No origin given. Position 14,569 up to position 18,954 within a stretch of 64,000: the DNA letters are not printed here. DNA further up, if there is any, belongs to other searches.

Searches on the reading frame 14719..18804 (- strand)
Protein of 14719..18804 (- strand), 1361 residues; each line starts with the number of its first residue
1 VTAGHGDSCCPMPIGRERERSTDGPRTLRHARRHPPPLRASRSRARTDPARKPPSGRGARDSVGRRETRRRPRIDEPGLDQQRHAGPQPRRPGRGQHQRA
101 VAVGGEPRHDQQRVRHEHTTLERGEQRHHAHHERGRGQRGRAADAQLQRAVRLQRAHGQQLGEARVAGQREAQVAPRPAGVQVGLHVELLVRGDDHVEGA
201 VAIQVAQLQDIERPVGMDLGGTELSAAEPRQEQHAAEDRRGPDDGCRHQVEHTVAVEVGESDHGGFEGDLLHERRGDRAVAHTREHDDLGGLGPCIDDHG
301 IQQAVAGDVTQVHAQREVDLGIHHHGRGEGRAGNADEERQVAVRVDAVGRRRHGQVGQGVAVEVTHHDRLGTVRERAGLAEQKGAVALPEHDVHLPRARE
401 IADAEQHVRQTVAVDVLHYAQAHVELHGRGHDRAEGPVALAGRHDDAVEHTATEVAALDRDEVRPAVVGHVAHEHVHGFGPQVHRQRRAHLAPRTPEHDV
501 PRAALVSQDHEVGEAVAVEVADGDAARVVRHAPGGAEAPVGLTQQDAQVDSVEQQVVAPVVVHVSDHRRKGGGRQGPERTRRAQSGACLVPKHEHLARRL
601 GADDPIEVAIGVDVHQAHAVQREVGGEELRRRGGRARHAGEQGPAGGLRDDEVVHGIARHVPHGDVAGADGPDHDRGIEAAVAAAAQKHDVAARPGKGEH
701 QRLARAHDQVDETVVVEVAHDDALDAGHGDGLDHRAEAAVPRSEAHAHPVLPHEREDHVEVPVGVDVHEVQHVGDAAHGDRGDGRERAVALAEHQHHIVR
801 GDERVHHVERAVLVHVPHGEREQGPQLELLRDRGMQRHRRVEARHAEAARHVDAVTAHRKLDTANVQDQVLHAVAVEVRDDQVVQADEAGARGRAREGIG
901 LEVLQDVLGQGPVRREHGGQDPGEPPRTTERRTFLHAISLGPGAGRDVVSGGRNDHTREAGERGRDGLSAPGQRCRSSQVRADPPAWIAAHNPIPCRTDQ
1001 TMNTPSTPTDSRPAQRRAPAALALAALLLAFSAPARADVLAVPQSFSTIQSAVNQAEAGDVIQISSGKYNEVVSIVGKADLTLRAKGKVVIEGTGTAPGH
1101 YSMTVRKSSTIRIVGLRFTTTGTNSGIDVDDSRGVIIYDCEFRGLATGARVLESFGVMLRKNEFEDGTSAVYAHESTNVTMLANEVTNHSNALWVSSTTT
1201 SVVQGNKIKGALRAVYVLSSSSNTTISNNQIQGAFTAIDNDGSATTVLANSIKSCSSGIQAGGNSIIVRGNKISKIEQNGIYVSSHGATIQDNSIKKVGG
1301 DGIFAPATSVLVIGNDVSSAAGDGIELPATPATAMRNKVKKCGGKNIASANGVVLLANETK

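Call 87: search_protein_families(library=pfam, proteins=[window:14719-18804:-], max_evalue=0.001)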
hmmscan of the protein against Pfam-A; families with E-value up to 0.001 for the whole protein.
window:14719-18804:- (1361 aa): 3 families
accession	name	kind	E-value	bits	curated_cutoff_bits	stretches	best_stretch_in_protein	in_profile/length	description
PF13229.12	Beta_helix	-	1.4e-24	86.9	25.9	2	1106-1251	6-157/158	Right handed beta helix region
PF05048.19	NosD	-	7e-21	75.1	23.6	2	1081-1234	19-173/212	Periplasmic copper-binding protein (NosD)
PF12708.12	Pect-lyase_RHGA_epim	-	4.5e-05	23.8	27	1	1084-1190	100-209/213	Rhamnogalacturonase A/epimerase, pectate lyase-like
